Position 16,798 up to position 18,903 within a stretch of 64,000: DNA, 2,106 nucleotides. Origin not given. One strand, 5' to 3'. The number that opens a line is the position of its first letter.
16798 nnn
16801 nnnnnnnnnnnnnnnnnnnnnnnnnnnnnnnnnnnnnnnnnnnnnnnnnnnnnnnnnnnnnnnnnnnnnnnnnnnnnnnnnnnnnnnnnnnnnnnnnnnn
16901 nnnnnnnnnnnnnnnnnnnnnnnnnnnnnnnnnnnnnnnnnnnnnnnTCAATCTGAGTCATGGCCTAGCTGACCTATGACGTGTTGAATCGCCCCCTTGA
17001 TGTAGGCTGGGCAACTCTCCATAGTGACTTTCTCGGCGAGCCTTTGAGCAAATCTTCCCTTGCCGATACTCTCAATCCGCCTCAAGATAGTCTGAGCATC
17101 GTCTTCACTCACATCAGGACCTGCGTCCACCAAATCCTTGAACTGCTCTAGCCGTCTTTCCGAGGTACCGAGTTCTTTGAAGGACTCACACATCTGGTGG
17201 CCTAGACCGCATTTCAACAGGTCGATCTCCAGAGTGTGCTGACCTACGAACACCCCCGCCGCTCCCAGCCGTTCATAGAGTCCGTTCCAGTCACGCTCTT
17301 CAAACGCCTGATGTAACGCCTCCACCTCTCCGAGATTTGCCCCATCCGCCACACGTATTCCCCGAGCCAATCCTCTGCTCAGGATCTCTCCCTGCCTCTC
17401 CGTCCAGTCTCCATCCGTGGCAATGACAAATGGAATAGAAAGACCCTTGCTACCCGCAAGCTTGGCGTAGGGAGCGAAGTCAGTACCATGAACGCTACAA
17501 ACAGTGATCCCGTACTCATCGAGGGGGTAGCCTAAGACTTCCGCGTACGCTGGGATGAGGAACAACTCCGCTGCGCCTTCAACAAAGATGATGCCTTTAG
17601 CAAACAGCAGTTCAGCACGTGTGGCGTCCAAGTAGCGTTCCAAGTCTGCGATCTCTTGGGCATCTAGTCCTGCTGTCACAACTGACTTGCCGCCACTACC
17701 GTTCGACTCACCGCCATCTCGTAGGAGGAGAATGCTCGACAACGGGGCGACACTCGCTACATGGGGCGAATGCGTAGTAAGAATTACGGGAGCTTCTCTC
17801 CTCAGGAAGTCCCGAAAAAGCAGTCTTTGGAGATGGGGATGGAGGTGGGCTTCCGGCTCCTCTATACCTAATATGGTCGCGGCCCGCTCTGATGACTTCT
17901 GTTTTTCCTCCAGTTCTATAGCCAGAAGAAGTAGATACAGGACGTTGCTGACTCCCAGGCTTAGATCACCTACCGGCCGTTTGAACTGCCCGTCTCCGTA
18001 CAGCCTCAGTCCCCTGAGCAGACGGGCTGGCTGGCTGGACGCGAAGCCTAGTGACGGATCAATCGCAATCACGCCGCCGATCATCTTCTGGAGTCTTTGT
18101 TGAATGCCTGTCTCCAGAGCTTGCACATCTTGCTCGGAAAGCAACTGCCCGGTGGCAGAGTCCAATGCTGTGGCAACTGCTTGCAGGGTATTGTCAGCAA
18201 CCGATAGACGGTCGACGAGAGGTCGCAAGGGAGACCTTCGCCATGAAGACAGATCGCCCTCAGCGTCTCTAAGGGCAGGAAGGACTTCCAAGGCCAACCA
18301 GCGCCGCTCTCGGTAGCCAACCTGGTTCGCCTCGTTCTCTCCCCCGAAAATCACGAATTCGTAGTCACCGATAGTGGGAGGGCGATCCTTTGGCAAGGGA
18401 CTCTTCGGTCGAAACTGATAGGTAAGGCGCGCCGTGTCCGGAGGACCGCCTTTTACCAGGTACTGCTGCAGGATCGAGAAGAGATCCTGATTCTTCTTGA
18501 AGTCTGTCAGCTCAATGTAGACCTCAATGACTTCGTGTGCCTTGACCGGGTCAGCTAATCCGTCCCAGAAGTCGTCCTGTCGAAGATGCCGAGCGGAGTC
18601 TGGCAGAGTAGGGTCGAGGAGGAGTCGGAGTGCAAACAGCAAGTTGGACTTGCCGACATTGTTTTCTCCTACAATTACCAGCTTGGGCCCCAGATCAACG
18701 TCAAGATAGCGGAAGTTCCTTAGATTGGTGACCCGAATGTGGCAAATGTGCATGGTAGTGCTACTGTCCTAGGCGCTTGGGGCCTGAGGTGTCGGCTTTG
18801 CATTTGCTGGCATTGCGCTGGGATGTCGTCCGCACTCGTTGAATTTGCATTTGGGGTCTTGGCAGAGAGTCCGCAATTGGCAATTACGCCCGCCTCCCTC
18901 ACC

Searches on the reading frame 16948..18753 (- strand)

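Call 3: search_protein_families(library=pfam, proteins=[window:16948-18753:-], max_evalue=0.01)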
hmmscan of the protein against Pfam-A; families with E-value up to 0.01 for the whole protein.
window:16948-18753:- (601 aa): 6 families
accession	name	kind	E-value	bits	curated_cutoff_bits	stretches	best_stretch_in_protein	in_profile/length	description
PF13175.12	AAA_15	-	4.8e-29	102.6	32.1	2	247-333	291-374/374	AAA ATPase domain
PF13304.12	AAA_21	-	2.7e-20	74.1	27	2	252-332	226-302/304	AAA domain, putative AbiEii toxin, Type IV TA system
PF20469.4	OLD-like_TOPRIM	-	1.6e-15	57.8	23.2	1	383-449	1-67/67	Overcoming lysogenization defect protein-like, TOPRIM domain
PF11398.14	DUF2813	-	1.5e-12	48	21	2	1-90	1-88/372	Protein of unknown function (DUF2813)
PF13476.12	AAA_23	-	4.8e-05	24.5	27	1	6-87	2-81/201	AAA domain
PF02463.25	SMC_N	-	0.00037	20.4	40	1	3-83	2-82/220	RecF/RecN/SMC N terminal domain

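Call 4: search_protein_families(library=padloc, proteins=[window:16948-18753:-], max_evalue=0.01)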
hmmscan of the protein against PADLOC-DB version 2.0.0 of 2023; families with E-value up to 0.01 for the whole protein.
window:16948-18753:- (601 aa): 129 families (the best 25 are shown)
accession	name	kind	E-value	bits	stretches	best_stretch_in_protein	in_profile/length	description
PDLC00070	GajA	-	1.9e-211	701.8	1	1-595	1-594/596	AAA ATPase domain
PDLC00092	GajA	-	9.1e-85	283.4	1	1-591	1-600/604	AAA ATPase domain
PDLC00072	GajA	-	3.3e-84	281.6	2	127-595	169-641/709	AAA ATPase domain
PDLC00071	GajA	-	1.8e-79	266.1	1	1-595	1-584/588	AAA ATPase domain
PDLC00096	GajA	-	1.4e-75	253.3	1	1-597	1-617/630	AAA ATPase domain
PDLC00064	GajA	-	2.5e-73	245.6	1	162-593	2-457/464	AAA ATPase domain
PDLC00091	GajA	-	1.9e-70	236.4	1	1-594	1-621/627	AAA ATPase domain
PDLC00073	GajA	-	1.1e-65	220.7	1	1-593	1-587/589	AAA ATPase domain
PDLC00099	GajA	-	1.7e-60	203.7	1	1-595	1-620/626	AAA ATPase domain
PDLC00069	GajA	-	2.1e-59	199.6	1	1-449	1-503/687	AAA ATPase domain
PDLC00080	GajA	-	1e-56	191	1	1-577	1-590/622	AAA ATPase domain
PDLC00077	GajA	-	7.1e-56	188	2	128-454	168-503/616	AAA ATPase domain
PDLC00083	GajA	-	4e-54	182.1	1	1-593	1-636/639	AAA ATPase domain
PDLC00066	GajA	-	4.1e-52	175.5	2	267-526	255-514/567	AAA ATPase domain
PDLC00101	GajA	-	4.6e-52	175.7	2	158-454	147-441/632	AAA ATPase domain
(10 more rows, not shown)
